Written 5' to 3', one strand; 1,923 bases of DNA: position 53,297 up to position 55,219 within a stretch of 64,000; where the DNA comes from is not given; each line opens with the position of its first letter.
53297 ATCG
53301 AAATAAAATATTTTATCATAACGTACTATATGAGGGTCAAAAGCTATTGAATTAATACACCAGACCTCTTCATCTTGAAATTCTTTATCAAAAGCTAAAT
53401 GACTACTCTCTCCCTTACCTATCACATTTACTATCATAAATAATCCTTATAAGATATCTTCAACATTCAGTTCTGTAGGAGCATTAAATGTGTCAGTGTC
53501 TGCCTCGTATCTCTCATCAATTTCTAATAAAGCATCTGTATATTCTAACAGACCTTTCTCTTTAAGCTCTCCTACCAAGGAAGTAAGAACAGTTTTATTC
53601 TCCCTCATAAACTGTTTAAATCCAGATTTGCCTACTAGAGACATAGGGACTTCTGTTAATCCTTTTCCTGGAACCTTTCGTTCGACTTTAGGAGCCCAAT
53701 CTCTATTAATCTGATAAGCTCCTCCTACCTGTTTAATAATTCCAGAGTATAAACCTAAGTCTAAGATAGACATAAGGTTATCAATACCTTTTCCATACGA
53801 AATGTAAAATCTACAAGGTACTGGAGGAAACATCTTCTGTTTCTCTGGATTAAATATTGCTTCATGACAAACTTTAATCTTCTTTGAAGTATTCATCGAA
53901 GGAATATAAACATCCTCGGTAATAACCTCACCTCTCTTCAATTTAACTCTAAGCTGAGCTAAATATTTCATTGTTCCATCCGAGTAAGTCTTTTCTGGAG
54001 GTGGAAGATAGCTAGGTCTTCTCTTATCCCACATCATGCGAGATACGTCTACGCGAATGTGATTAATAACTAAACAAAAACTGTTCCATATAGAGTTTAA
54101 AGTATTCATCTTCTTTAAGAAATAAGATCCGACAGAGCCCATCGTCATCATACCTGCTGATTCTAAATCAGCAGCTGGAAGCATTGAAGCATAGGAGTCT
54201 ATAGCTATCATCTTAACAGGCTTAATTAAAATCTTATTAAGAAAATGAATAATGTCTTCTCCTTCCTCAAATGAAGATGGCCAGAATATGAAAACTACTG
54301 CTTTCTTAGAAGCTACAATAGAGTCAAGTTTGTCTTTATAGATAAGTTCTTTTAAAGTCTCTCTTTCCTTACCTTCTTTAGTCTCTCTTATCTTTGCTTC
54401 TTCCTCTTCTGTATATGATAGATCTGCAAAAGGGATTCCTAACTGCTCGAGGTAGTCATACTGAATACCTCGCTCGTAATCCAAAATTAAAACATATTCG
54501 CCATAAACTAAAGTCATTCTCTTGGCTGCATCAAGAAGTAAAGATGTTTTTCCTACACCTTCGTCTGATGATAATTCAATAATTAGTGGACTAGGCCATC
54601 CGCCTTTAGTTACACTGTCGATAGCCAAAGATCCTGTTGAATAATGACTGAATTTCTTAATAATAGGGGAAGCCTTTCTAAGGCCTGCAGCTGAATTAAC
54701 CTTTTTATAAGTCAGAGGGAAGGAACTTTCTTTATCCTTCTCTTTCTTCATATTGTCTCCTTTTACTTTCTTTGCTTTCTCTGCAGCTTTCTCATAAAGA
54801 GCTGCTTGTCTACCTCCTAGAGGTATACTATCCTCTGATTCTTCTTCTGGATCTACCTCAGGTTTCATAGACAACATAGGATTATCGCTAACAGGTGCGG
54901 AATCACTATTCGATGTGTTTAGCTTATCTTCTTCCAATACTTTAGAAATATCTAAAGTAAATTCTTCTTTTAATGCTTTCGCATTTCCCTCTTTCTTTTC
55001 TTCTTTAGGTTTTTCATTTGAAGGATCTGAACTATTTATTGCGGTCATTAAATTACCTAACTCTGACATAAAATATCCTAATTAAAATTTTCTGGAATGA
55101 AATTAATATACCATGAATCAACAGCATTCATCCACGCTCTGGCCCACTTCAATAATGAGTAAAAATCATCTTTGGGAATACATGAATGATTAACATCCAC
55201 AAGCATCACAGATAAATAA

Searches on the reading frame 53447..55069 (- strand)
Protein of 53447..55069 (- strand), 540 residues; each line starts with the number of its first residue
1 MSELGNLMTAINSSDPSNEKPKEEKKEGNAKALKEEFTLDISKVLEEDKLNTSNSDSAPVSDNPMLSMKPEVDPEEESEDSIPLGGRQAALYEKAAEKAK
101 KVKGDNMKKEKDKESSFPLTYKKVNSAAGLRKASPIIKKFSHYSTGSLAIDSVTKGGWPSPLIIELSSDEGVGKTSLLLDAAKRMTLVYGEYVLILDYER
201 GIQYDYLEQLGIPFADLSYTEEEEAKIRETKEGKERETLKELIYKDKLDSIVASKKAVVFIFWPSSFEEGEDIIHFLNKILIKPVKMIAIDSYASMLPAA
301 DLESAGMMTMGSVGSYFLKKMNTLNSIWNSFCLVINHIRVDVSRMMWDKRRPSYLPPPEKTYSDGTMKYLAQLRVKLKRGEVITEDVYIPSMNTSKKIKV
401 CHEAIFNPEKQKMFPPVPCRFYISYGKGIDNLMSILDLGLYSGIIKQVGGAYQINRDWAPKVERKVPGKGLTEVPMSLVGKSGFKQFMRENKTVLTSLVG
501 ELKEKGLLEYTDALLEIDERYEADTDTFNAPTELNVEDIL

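Call 12: search_protein_families(library=phrogs, proteins=[window:53447-55069:-], max_evalue=0.001)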
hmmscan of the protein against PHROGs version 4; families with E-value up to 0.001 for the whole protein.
window:53447-55069:- (540 aa): 2 families
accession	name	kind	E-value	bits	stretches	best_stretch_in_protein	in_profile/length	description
phrog_97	-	other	2.3e-28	100.7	1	98-394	4-269/506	UvsX-like recombinase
phrog_8337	-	DNA, RNA and nucleotide metabolism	1.7e-06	28.7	1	126-345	34-217/273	DNA repair protein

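Call 13: search_dna_similar(query=window:53447-55069:-, collection=phages, mode=protein, max_rows=15)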
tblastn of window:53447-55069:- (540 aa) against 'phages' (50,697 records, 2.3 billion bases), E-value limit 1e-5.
Records with a match: 151; places in all: 151; records where one place covers at least 80% of the query: 0.
Best place of each record, by identity: <60% 151.
By first word of the organism name: Mycobacterium 138; Bacteriophage 8; Staphylococcus 1; Chryseobacterium 1; Escherichia 1; Salmonella 1; Pseudomonas 1.
By host as written in the record: Mycobacterium smegmatis mc2 155 99; Mycobacterium smegmatis mc#155 17; Mycobacterium smegmatis mc2155 14; - 8; Mycobacterium sp. 4; Mycobacterium 2; Staphylococcus aureus 1; Chryseobacterium sp. MA9 1; and 5 more.
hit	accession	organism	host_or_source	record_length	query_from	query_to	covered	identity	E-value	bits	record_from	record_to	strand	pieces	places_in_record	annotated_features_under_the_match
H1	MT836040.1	Bacteriophage sp.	human fecal samples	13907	107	449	64%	23.6%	2e-11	73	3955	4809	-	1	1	record has no annotation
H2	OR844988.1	Staphylococcus phage SA 1306 Kay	Staphylococcus aureus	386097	122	455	62%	24.3%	4e-12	75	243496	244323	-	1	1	record has no annotation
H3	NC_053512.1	Mycobacterium phage Kumao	Mycobacterium smegmatis mc2 155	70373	145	466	60%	25.0%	1e-10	71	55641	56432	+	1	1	88: UvsX-like recombinase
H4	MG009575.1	Mycobacterium phage Kumao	Mycobacterium smegmatis mc2 155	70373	145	466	60%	25.0%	1e-10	71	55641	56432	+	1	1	88: RecA-like DNA recombinase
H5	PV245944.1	Chryseobacterium phage MA9V-3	Chryseobacterium sp. MA9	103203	145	449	56%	26.3%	9e-12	74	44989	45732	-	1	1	protein RecA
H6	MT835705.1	Bacteriophage sp.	human fecal samples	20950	144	449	57%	25.9%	1e-11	74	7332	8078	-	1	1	record has no annotation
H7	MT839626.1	Bacteriophage sp.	human fecal samples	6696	145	455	58%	25.4%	4e-8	62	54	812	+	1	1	record has no annotation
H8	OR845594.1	Escherichia phage ECO95 1-6-1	Escherichia coli O157:H7 ATCC 43895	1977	144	455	58%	24.7%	4e-11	71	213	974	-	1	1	record has no annotation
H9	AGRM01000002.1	Salmonella enterica subsp. houtenae str. ATCC BAA-1581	Homo sapiens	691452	144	455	58%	24.7%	1e-10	71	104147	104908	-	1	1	protein RecA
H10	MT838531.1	Bacteriophage sp.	human fecal samples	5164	145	462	59%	24.0%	4e-8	62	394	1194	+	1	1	record has no annotation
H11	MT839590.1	Bacteriophage sp.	human fecal samples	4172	145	457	58%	24.3%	3e-9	66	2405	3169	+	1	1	record has no annotation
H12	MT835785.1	Bacteriophage sp.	human fecal samples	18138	145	457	58%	23.7%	7e-8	62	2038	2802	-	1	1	record has no annotation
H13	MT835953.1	Bacteriophage sp.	human fecal samples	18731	145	457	58%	23.4%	6e-9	65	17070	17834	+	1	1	record has no annotation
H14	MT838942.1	Bacteriophage sp.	human fecal samples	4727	145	455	58%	23.5%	3e-11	72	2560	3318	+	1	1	record has no annotation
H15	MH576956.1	Mycobacterium phage Inca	Mycobacterium smegmatis mc2155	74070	145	453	57%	22.7%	7e-11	71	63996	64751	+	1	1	115: RecA-like DNA recombinase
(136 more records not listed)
